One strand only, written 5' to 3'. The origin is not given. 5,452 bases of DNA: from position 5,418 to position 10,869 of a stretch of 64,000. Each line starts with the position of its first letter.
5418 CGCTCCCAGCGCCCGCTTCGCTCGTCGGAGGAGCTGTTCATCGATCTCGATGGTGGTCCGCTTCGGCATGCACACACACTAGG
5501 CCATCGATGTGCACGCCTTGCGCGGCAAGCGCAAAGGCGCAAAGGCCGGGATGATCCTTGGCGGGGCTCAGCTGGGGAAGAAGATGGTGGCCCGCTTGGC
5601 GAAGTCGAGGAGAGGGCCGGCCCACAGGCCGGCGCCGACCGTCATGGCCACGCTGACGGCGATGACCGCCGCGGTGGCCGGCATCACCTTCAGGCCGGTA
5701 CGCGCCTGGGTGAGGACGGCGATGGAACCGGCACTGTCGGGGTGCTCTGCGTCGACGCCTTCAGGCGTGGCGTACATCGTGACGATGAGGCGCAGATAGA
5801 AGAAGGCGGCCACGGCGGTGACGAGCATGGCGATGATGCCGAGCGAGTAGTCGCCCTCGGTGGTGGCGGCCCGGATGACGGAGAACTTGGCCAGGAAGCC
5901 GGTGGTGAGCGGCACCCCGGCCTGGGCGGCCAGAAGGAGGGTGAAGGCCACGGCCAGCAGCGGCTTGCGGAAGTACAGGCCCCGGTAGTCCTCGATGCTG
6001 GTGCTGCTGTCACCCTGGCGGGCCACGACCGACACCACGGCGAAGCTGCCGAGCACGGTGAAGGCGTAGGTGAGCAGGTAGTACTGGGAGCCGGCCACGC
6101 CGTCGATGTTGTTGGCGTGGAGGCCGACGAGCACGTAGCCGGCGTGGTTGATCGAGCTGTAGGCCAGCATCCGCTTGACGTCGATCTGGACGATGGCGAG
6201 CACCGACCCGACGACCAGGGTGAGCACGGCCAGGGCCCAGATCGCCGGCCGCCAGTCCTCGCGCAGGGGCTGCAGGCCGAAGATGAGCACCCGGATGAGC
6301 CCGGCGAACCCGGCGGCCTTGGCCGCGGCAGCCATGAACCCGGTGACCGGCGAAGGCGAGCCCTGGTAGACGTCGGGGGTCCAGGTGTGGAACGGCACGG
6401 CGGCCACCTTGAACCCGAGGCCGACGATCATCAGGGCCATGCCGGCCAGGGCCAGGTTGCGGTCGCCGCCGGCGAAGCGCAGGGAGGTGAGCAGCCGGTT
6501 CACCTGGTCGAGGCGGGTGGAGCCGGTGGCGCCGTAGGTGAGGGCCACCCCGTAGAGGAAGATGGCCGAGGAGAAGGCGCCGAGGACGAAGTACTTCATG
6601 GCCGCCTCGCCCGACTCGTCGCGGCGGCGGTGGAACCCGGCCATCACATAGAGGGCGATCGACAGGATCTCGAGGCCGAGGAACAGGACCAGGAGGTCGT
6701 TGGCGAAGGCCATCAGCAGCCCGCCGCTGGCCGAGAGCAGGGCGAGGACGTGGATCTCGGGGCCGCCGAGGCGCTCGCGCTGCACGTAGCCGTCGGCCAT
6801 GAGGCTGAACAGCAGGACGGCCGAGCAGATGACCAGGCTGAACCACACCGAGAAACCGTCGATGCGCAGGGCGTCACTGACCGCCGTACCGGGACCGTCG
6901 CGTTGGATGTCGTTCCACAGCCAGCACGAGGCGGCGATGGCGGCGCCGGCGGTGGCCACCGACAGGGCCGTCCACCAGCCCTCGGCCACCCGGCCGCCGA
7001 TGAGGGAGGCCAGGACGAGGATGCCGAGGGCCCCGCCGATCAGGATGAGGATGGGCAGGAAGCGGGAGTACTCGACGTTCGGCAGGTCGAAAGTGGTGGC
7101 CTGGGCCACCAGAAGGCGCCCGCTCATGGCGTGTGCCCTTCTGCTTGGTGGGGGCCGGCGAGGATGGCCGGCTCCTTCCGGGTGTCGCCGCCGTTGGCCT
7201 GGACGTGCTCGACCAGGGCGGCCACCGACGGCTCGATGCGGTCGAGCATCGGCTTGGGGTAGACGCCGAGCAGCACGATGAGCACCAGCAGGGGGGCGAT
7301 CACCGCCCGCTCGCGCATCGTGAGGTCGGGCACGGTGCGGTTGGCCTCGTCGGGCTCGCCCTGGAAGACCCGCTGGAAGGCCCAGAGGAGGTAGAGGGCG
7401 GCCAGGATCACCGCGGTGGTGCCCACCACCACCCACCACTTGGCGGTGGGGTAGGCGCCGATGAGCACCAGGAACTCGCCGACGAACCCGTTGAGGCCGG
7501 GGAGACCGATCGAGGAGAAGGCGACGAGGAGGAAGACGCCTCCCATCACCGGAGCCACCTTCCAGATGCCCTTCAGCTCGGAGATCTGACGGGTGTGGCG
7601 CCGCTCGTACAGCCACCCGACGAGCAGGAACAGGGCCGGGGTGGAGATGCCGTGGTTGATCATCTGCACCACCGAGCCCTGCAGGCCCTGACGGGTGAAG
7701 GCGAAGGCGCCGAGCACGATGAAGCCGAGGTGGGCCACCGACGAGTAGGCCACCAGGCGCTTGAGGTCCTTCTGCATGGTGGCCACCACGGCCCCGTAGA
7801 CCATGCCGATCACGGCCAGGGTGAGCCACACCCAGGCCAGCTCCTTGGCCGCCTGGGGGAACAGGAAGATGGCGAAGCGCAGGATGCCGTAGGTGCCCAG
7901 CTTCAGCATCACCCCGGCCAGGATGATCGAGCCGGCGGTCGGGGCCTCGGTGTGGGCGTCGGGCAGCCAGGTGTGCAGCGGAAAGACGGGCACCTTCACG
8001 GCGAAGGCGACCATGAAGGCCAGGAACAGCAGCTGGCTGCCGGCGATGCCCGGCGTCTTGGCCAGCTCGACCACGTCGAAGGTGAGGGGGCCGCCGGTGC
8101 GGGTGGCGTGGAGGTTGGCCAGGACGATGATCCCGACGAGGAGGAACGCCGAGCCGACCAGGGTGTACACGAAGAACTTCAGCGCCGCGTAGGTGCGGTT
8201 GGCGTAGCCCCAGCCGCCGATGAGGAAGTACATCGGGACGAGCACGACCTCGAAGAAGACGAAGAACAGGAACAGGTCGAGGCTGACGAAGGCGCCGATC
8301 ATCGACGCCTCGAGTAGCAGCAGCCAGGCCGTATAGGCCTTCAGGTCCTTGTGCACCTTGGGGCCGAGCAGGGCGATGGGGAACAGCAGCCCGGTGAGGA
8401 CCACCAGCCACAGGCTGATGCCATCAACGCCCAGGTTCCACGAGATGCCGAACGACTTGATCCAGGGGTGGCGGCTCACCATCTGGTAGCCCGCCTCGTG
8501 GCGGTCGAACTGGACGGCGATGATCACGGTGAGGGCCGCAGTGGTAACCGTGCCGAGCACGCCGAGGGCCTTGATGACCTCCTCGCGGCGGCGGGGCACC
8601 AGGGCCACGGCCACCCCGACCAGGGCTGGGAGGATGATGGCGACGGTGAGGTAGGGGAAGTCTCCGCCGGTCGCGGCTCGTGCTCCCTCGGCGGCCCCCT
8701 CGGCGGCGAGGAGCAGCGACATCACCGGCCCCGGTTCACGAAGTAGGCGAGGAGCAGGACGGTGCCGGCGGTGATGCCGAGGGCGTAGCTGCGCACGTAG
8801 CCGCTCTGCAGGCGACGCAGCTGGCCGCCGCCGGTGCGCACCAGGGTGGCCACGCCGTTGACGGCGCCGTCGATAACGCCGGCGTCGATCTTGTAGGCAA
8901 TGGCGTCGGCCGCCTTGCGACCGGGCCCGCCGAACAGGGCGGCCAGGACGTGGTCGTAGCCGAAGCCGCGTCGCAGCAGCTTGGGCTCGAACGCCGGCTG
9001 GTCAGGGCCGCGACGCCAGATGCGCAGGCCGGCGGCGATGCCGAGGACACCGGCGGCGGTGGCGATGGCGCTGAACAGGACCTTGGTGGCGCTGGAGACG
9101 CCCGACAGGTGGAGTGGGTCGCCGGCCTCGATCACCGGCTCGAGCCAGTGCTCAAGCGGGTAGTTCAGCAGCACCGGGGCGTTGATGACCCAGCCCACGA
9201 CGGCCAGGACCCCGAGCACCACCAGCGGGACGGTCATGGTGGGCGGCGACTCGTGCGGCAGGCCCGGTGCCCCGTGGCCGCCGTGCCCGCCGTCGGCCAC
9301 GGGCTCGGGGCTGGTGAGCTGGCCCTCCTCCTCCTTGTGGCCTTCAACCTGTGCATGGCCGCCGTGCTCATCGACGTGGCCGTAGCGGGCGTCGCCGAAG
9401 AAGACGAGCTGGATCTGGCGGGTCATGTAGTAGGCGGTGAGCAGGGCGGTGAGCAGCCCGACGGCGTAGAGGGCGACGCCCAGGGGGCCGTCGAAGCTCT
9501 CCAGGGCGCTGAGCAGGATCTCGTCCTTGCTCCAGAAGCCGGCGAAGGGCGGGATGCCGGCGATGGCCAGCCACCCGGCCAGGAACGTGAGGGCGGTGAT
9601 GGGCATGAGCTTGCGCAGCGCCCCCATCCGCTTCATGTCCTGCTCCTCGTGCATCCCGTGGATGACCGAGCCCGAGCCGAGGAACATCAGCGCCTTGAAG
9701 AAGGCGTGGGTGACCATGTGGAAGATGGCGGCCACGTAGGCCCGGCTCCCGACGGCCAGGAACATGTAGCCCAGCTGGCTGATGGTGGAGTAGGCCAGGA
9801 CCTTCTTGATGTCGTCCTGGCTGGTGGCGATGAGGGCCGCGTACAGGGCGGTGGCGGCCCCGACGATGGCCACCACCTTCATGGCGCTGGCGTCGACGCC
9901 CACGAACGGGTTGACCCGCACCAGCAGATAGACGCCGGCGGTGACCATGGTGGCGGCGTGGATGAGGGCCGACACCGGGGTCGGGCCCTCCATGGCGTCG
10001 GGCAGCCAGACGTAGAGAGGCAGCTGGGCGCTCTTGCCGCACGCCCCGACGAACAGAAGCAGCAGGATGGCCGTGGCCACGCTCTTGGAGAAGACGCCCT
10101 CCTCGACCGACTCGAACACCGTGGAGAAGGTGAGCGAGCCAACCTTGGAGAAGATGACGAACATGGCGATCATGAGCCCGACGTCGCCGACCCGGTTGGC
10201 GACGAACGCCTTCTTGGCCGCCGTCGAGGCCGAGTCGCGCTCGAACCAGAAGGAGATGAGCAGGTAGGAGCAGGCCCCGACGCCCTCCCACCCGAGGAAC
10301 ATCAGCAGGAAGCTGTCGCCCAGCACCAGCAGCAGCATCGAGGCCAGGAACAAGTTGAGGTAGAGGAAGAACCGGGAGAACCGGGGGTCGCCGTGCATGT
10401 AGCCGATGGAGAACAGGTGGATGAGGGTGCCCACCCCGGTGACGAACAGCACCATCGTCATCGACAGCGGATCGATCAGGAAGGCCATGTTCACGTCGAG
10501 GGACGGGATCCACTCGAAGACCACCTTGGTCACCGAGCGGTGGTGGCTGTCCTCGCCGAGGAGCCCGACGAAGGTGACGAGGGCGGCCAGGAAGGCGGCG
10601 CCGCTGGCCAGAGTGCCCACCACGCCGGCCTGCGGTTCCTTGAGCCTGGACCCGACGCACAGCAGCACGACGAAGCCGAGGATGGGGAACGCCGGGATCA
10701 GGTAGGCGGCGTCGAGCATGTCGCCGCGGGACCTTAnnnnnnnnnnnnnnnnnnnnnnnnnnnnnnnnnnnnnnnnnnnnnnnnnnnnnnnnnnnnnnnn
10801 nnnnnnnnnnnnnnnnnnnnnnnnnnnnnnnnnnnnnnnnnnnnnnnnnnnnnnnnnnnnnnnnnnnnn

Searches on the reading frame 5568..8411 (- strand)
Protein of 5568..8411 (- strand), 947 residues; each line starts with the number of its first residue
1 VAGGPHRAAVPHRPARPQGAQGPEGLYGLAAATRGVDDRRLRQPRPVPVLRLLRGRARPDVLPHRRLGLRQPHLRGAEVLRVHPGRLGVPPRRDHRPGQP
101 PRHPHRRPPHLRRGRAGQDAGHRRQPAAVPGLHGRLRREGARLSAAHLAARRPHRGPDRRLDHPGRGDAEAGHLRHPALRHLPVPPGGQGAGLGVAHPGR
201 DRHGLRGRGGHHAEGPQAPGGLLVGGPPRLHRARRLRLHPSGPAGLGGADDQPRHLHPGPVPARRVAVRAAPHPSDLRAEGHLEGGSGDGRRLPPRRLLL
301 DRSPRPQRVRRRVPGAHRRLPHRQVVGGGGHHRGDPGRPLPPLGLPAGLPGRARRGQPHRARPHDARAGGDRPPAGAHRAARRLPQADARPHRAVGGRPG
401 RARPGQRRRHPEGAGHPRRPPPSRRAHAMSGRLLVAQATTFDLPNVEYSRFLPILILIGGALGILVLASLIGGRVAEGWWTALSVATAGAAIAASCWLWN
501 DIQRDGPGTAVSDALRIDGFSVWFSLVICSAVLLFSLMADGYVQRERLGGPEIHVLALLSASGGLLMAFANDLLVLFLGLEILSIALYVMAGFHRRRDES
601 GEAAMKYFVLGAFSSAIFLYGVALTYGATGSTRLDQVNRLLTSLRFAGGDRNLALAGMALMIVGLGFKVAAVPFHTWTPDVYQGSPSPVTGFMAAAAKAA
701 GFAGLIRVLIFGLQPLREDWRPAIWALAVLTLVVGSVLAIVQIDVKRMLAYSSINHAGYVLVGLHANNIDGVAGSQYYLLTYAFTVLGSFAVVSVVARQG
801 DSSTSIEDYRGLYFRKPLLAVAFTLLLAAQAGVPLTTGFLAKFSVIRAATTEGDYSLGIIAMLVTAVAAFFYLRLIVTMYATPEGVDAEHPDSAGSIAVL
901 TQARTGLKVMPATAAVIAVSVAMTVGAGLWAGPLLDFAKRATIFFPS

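Call 29: search_protein_families(library=pfam, proteins=[window:5568-8411:-], max_evalue=0.001)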
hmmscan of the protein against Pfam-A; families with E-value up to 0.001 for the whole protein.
window:5568-8411:- (947 aa): 1 family
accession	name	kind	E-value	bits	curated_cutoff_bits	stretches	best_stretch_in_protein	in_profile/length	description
PF00361.26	Proton_antipo_M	-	3.9e-76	256.5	21.5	1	570-861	1-287/294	NADH:quinone oxidoreductase/Mrp antiporter, TM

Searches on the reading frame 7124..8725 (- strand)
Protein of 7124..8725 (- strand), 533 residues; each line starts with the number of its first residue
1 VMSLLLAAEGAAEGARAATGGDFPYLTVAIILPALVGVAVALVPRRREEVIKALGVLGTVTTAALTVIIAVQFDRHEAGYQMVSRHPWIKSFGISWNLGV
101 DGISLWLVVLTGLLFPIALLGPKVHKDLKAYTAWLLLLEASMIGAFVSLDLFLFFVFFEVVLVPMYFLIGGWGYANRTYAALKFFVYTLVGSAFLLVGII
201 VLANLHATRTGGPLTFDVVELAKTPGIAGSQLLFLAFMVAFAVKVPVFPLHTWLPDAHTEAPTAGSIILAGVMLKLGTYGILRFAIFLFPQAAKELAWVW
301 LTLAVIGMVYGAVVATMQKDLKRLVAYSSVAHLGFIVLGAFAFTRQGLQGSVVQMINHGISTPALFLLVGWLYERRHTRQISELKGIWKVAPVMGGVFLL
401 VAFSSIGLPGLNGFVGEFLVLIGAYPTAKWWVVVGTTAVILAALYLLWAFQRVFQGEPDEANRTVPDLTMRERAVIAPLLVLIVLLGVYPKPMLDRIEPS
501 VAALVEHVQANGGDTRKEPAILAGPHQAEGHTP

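Call 29: search_protein_families(library=pfam, proteins=[window:7124-8725:-], max_evalue=0.001)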
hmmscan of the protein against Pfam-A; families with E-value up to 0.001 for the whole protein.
window:7124-8725:- (533 aa): 1 family
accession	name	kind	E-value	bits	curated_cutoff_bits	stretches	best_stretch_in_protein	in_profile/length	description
PF00361.26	Proton_antipo_M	-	9.5e-76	255.2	21.5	1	148-437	1-289/294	NADH:quinone oxidoreductase/Mrp antiporter, TM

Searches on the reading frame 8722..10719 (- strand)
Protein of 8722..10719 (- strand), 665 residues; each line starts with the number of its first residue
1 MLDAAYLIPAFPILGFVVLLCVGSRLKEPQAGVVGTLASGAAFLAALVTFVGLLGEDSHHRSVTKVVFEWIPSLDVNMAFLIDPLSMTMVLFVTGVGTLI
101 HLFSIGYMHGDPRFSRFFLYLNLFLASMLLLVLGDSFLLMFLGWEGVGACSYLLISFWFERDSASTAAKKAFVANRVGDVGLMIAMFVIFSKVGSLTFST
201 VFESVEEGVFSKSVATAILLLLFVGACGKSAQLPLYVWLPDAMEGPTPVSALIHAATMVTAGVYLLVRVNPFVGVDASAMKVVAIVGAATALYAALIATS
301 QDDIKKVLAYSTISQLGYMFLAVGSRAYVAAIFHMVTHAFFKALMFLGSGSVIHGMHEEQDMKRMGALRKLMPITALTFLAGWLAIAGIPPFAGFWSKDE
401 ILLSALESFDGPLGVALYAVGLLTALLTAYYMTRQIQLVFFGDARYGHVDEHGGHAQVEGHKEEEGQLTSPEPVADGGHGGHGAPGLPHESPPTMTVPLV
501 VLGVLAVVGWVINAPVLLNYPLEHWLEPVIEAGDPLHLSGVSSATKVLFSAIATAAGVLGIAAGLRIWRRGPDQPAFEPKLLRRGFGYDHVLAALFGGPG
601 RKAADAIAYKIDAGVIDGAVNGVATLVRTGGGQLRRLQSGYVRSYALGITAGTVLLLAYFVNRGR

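Call 29: search_protein_families(library=pfam, proteins=[window:8722-10719:-], max_evalue=0.001)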
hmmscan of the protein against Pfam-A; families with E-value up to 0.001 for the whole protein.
window:8722-10719:- (665 aa): 2 families
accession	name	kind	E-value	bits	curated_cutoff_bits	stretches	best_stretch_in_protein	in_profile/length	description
PF00361.26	Proton_antipo_M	-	1.1e-84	284.5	21.5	1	136-408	3-278/294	NADH:quinone oxidoreductase/Mrp antiporter, TM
PF00662.26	Proton_antipo_N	-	1.4e-21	76.6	24.5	1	71-118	2-51/51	NADH-Ubiquinone oxidoreductase (complex I), chain 5 N-terminus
